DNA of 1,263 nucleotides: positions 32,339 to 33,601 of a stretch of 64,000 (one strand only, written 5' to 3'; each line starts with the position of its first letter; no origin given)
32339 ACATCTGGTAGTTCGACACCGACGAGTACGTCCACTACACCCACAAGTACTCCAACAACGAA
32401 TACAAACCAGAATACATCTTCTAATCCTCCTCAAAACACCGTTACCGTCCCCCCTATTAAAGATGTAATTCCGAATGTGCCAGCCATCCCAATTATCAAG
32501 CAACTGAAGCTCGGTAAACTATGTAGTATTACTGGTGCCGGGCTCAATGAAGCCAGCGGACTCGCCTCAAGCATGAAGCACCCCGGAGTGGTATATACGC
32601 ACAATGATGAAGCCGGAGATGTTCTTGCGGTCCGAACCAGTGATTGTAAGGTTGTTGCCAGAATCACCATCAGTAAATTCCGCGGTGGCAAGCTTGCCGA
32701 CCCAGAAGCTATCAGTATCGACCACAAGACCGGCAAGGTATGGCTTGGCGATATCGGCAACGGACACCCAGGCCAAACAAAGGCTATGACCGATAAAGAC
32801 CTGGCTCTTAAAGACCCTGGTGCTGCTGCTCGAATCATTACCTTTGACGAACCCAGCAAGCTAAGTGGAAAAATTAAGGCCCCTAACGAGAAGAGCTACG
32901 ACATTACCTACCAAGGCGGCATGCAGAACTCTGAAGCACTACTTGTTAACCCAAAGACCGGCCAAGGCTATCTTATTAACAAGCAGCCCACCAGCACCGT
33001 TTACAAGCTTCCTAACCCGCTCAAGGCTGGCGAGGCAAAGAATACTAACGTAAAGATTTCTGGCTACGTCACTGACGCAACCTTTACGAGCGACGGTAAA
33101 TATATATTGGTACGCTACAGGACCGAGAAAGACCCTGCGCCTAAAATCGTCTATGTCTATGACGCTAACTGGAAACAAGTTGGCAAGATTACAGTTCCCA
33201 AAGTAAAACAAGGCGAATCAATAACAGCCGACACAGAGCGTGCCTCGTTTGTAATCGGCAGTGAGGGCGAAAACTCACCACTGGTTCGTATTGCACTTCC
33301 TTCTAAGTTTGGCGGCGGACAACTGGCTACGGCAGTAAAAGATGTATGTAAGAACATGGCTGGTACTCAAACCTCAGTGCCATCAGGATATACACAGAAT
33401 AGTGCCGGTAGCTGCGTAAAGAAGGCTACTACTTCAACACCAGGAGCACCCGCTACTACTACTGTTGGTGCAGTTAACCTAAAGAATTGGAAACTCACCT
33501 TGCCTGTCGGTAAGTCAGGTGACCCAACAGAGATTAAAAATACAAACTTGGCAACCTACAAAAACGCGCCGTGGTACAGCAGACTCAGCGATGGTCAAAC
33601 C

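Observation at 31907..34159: Membrane-anchored PL7 (alginate-lyase-like) protein inserted on the opposite strand where pyrH normally sits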

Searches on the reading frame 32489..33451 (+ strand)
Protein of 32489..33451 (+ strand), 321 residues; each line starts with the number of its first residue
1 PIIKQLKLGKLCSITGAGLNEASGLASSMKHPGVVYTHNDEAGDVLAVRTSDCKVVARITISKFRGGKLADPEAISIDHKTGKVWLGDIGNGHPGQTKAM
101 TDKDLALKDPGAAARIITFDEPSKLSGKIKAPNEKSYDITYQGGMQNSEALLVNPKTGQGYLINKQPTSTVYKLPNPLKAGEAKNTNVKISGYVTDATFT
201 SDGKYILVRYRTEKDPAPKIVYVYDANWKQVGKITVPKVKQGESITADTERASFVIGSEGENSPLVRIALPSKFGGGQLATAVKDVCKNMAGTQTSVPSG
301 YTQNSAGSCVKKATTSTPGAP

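Call 22: search_protein_families(library=pfam, proteins=[window:32489-33451:+], max_evalue=10)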
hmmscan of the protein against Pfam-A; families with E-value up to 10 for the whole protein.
window:32489-33451:+ (321 aa): 2 families
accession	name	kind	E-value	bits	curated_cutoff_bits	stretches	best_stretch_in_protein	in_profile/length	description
PF02239.22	Cytochrom_D1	-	0.083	11.9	25.5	1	160-160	295-295/368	Cytochrome D1 heme domain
PF08208.16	RNA_polI_A34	-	0.13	12.8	31.7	1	129-174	36-84/205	DNA-directed RNA polymerase I subunit RPA34.5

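Call 23: find_homologous_proteins(query=window:32489-33361:+, max_evalue=0.001)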
Query window:32489-33361:+ (291 aa): 195 proteins with E <= 0.001 among 1357 candidates; the best 120 are listed.
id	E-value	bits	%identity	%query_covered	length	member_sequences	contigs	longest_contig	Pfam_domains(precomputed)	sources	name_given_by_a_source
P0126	2.1e-99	351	59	90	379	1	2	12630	-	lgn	-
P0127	2.2e-98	347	63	91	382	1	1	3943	-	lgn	-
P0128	4.9e-97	343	62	89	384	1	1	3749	-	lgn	-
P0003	6.1e-97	343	60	95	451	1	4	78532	-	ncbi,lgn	-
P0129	6.7e-96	339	60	90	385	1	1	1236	-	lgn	-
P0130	8.2e-96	339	61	89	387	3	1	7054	-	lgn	-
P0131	3.5e-95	337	56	97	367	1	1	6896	-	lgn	-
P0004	2.9e-94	334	58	93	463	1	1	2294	-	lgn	-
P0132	1.2e-92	328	59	94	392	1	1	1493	-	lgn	-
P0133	5.8e-91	323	56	90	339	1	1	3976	-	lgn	-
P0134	3.9e-45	173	41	90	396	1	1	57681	-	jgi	jgi:hypothetical protein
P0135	1.6e-43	167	40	91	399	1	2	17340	-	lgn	-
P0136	5.0e-34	136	39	88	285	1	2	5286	-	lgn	-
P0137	7.7e-34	136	35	91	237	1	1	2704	PF13449.13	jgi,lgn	jgi:hypothetical protein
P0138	1.7e-33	134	39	88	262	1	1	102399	-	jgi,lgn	jgi:DNA-binding beta-propeller fold protein YncE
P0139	1.9e-30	124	38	90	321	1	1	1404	PF13449.13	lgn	-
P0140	4.0e-30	123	36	91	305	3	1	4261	PF13449.13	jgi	jgi:hypothetical protein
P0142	2.2e-27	114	35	97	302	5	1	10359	PF13449.13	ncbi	-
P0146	4.3e-25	107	37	87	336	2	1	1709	PF13449.13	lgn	-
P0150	9.2e-24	102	37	87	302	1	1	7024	PF13449.13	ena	-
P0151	2.0e-23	101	34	89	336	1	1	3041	PF13449.13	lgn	-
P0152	2.1e-23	101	33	90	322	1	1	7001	PF13449.13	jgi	jgi:hypothetical protein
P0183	6.2e-18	83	30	84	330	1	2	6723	PF13449.13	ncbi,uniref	ncbi:WD40 repeat domain-containing protein [Streptomyces sp. NPDC059063]|uniref:WD40 repeat domain-c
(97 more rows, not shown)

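Call 28: find_related_loci(query=A3, collection=genome_contigs, flank=6000)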
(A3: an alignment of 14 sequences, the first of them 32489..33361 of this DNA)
Query A3 (291 aa) in genome_contigs; peptide patterns used: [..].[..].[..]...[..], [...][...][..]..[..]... (x = any residue, [..] = any of these).
150 stretches matched a pattern; 3 encode a relative of the query (tblastn E <= 1e-3); 3 distinct loci.
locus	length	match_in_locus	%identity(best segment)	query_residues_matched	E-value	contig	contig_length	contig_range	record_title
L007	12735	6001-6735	37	9-275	9e-41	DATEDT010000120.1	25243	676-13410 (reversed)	MAG TPA_asm: Aeromicrobium sp. isolate SMAG_U8714 k141_1216548, whole genome shotgun sequence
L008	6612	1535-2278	33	8-279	6e-38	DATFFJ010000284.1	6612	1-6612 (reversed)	MAG TPA_asm: Aeromicrobium sp. isolate SMAG_U8632 k141_1961987, whole genome shotgun sequence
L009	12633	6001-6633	28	11-242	1e-15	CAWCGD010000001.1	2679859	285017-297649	MAG: uncultured Actinomycetota bacterium isolate MFD01275.bin.1.254 genome assembly, contig: contig_2386, whole genome s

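Call 30: search_protein_representatives(protein=window:32489-33361:+)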
Query: 291 residues. Proteins with E-value up to 0.001 (for the whole library): 1425; up to 1e-10: 311; up to 1e-30: 19. The best 150 are listed.
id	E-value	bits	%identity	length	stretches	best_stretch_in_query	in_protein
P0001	8.4e-189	642.2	100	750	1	1-291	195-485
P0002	4.2e-114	397.2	68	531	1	5-274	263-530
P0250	2.7e-102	358.5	62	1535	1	6-278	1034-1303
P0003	1.9e-97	342.5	61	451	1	1-276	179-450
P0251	4.4e-97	341.3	61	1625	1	4-282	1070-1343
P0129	2.1e-96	339.1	61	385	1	11-273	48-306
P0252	2.5e-89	315.9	59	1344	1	6-281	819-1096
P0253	2.2e-64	234.1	40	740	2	7-274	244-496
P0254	7.3e-53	196.3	36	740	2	8-275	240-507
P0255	9.9e-42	159.8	40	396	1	7-270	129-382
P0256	7.1e-41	157.0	42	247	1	29-272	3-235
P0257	3.0e-39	151.6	44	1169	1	7-278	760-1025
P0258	1.6e-37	145.9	42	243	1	13-274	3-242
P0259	1.4e-36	142.8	43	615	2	136-278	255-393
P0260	2.3e-35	138.9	42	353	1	11-289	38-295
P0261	4.1e-33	131.5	41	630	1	15-274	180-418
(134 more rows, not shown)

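Call 31: predict_structure(alignment_id=A2)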
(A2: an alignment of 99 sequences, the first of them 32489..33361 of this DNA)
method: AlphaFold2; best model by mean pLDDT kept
length: 291 residues; sequences in the alignment: 99
mean_pLDDT: 89.8   pTM: 0.89
mean pLDDT of the five models: 89.8, 89.7, 89.2, 88.5, 88.4
residues with pLDDT >= 90: 214; 70-90: 48; 50-70: 14; < 50: 15
segments of 3 or more residues with pLDDT < 50: 1-4, 280-282, 284-291
pLDDT, mean of each block of 10 residues (from residue 1): 53 85 95 95 94 96 79 96 97 88 89 95 97 97 94 98 97 98 98 97 97 94 98 94 92 89 91 72 46 32
secondary structure, 60 per line:
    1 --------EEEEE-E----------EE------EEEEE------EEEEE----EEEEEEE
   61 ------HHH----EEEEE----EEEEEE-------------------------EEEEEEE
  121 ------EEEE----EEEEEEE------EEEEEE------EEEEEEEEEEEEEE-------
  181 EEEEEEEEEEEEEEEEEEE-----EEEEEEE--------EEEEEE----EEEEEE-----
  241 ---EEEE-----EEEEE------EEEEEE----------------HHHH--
elements in order: E9-13 E34-38 E45-49 E54-60 E74-78 E83-88 E114-120 E127-130 E135-141 E148-153 E160-173 E181-199 E205-211 E220-225 E230-235 E244-247 E253-257 E264-269 H286-289

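Call 32: search_protein_families(library=pfam, proteins=[P0250, P0251, P0252, P0253, P0254, P0257, P0259, P0261], max_evalue=0.01)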
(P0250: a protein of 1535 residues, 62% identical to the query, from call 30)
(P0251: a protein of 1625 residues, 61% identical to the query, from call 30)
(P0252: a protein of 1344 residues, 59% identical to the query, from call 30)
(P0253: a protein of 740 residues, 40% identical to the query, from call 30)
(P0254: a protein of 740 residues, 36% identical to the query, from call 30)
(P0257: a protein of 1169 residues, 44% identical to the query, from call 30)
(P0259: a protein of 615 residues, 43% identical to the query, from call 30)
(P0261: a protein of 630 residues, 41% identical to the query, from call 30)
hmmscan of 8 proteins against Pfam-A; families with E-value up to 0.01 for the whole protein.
P0250 (1535 aa): 2 families
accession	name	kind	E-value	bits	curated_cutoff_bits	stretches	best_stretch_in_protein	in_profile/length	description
PF08787.18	Alginate_lyase2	-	2.6e-27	96.5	29.7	1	1312-1521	1-207/225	Alginate lyase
PF03372.29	Exo_endo_phos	-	5.7e-15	56.1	24.5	1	779-1014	1-225/225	Endonuclease/Exonuclease/phosphatase family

P0251 (1625 aa): 2 families
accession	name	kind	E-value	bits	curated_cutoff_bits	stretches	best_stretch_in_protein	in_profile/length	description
PF08787.18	Alginate_lyase2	-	1.3e-32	113.8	29.7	1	1357-1580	1-225/225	Alginate lyase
PF03372.29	Exo_endo_phos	-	7.1e-12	46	24.5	1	826-1054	1-225/225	Endonuclease/Exonuclease/phosphatase family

P0252 (1344 aa): 1 family
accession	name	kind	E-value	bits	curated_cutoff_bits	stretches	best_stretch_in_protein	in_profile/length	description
PF08787.18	Alginate_lyase2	-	5.4e-32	111.9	29.7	1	1104-1326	1-225/225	Alginate lyase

P0253 (740 aa): 1 family
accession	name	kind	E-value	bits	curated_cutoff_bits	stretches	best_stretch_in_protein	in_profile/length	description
PF08787.18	Alginate_lyase2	-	3.8e-44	151.6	29.7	1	517-739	3-225/225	Alginate lyase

P0254 (740 aa): 1 family
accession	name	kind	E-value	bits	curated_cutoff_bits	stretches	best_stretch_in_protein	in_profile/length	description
PF08787.18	Alginate_lyase2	-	4.5e-43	148.1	29.7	1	531-739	1-225/225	Alginate lyase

P0257 (1169 aa): 1 family
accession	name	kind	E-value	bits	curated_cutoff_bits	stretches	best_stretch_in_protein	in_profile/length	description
PF05257.22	CHAP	-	7.1e-12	46.1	26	1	1060-1137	9-81/81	CHAP domain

P0259 (615 aa): 4 families
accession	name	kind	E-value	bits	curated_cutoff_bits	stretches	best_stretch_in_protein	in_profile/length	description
PF08787.18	Alginate_lyase2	-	5.3e-31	108.6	29.7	1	415-603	1-224/225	Alginate lyase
PF20067.5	SSL_N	-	0.0015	18.8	18.9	1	205-231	13-38/46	Strictosidine synthase-like, N-terminal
PF01436.27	NHL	-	0.0052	17.2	20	0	215-234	3-22/28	NHL repeat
PF13449.12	Phytase-like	-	0.0066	16.8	27.6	0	204-234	63-88/284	Esterase-like activity of phytase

P0261 (630 aa): 1 family
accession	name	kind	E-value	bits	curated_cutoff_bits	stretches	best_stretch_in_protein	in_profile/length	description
PF08787.18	Alginate_lyase2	-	2.4e-23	83.6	29.7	1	451-629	34-225/225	Alginate lyase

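Call 35: fold_search(model_id=the predicted structure, library=pdb)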
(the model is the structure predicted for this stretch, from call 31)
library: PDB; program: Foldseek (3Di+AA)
matches with E <= 10: 1956; with E <= 0.001: 1483
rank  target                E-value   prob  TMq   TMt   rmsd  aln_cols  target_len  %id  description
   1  2dso_B                5.9e-09  1.00  0.49  0.45  13.0       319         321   13  Crystal structure of D138N mutant of Drp35, a 35kDa drug responsive protein from Staphylococcus aureus (released 2006-12-12)
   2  1q7f_B                8.6e-09  1.00  0.51  0.52   7.0       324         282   10  Brain Tumor NHL domain (released 2003-10-21)
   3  1gxr_B                1.2e-08  1.00  0.42  0.39   6.6       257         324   12  WD40 Region of Human Groucho/TLE1 (released 2002-06-13)
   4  2dg1_B                1.2e-08  1.00  0.49  0.45  12.9       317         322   13  Crystal structure of Drp35, a 35kDa drug responsive protein from Staphylococcus aureus, complexed with Ca2+ (released 2006-12-12)
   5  2dso_A                1.3e-08  1.00  0.50  0.46  12.6       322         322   14  Crystal structure of D138N mutant of Drp35, a 35kDa drug responsive protein from Staphylococcus aureus (released 2006-12-12)
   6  1q7f_A                1.4e-08  1.00  0.52  0.54   6.8       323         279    9  Brain Tumor NHL domain (released 2003-10-21)
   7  4zlr_A                1.4e-08  1.00  0.51  0.53  10.8       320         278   12  Structure of the Brat-NHL domain bound to consensus RNA motif (released 2015-11-11)
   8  2dso_C                1.9e-08  1.00  0.46  0.42  13.5       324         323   13  Crystal structure of D138N mutant of Drp35, a 35kDa drug responsive protein from Staphylococcus aureus (released 2006-12-12)
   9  5ov3_A                2.4e-08  1.00  0.43  0.39  11.3       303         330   12  Structure of the RbBP5 beta-propeller domain (released 2018-03-28)
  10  2dg0_B                2.9e-08  1.00  0.51  0.47  12.9       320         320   13  Crystal structure of Drp35, a 35kDa drug responsive protein from Staphylococcus aureus (released 2006-12-12)
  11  7ad3_F                2.9e-08  1.00  0.46  0.43   8.4       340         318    9  Class D GPCR Ste2 dimer coupled to two G proteins (released 2020-12-09)
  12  2dg0_A                3.0e-08  1.00  0.51  0.46  12.9       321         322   13  Crystal structure of Drp35, a 35kDa drug responsive protein from Staphylococcus aureus (released 2006-12-12)
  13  2dg0_I                3.3e-08  1.00  0.50  0.46  13.0       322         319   13  Crystal structure of Drp35, a 35kDa drug responsive protein from Staphylococcus aureus (released 2006-12-12)
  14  2dso_F                3.7e-08  1.00  0.50  0.46  12.8       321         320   13  Crystal structure of D138N mutant of Drp35, a 35kDa drug responsive protein from Staphylococcus aureus (released 2006-12-12)
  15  7oya_g2               3.7e-08  1.00  0.46  0.44   9.2       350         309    8  Cryo-EM structure of the 1 hpf zebrafish embryo 80S ribosome (released 2022-07-13)
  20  3qqz                  6.6e-08  1.00  0.60  0.70   4.2       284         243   14  Crystal structure of the C-terminal domain of the yjiK protein from Escherichia coli CFT073 (released 2011-03-09)
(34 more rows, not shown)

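Call 39: find_encoding_contigs(protein=P0252, flank=8000, max_places=3)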
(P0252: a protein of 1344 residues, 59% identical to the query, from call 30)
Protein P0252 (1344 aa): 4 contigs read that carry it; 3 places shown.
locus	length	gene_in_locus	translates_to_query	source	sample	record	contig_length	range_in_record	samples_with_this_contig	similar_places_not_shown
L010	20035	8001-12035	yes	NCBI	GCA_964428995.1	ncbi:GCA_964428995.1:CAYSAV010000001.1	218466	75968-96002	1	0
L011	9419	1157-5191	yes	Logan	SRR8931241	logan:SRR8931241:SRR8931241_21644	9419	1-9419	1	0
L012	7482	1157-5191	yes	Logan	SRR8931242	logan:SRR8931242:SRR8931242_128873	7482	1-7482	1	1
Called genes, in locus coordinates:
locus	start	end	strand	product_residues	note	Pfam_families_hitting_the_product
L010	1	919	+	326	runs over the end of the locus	-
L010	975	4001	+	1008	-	PF19590:TrbL_3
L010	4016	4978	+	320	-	PF12666:PrgI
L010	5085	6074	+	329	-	PF26593:TraC-like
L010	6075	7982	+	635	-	PF01935:DUF87 (weak), PF19044:P-loop_TraG, PF12846:AAA_10 (weak)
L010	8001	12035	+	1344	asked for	PF08787:Alginate_lyase2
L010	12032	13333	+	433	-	PF18013:Phage_lysozyme2, PF05257:CHAP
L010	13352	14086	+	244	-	-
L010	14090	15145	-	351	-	PF02463:SMC_N, PF13175:AAA_15, PF13476:AAA_23, PF13304:AAA_21 (weak)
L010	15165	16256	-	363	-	PF00712:DNA_pol3_beta, PF02767:DNA_pol3_beta_2, PF02768:DNA_pol3_beta_3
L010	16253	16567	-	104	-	-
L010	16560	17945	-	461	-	PF11638:DnaA_N, PF00308:Bac_DnaA, PF01695:IstB_IS21, PF00004:AAA (weak), PF08299:Bac_DnaA_C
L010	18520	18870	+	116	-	PF00825:Ribonuclease_P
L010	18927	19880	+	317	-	PF02096:60KD_IMP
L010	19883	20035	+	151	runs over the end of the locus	PF13083:KH_KhpA-B, PF01424:R3H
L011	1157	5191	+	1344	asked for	PF08787:Alginate_lyase2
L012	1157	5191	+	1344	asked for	PF08787:Alginate_lyase2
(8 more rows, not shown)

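Call 46: find_encoding_contigs(protein=P0126, flank=7000, max_places=2)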
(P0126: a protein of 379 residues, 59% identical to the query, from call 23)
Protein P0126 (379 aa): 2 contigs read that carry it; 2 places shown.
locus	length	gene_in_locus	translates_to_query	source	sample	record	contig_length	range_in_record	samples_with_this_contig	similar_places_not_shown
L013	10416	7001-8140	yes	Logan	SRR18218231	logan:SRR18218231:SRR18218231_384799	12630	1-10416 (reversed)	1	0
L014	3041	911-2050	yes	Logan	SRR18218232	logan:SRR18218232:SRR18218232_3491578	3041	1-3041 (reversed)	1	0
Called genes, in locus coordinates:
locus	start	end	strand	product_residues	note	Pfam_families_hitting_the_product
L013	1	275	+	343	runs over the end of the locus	-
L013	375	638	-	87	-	PF02823:ATP-synt_DE_N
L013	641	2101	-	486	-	PF00006:ATP-synt_ab, PF22919:ATP-synt_VA_C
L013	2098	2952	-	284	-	PF00231:ATP-synt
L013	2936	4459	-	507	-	PF00006:ATP-synt_ab, PF00306:ATP-synt_ab_C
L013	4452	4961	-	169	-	PF00213:OSCP (weak)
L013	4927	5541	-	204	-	-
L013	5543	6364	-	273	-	-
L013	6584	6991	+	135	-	-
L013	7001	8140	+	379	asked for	-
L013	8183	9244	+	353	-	PF08787:Alginate_lyase2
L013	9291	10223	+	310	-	PF01544:CorA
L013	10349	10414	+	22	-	?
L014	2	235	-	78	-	?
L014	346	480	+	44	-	-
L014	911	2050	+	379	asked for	-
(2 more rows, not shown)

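Call 47: find_encoding_contigs(protein=P0251, flank=8000, max_places=2)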
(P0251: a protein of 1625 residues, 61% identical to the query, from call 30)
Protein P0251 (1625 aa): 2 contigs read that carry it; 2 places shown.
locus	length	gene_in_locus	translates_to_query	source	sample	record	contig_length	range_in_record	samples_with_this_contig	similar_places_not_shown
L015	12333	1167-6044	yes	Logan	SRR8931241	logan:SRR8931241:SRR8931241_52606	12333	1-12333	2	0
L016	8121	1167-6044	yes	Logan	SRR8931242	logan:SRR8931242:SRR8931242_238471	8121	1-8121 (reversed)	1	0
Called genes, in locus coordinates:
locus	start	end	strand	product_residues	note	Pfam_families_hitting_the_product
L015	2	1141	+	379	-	?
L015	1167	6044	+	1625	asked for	PF03372:Exo_endo_phos, PF08787:Alginate_lyase2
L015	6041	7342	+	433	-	PF18013:Phage_lysozyme2, PF05257:CHAP (weak)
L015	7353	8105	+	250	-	-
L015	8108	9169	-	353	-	PF02463:SMC_N, PF13175:AAA_15, PF13476:AAA_23, PF13304:AAA_21 (weak)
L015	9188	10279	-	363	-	PF00712:DNA_pol3_beta, PF02767:DNA_pol3_beta_2, PF02768:DNA_pol3_beta_3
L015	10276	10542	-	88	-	-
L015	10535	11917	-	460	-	PF11638:DnaA_N, PF00308:Bac_DnaA, PF01695:IstB_IS21, PF00004:AAA (weak), PF08299:Bac_DnaA_C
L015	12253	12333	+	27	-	?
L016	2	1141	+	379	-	?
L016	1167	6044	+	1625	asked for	PF03372:Exo_endo_phos, PF08787:Alginate_lyase2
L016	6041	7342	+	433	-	PF18013:Phage_lysozyme2, PF05257:CHAP (weak)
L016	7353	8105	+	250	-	-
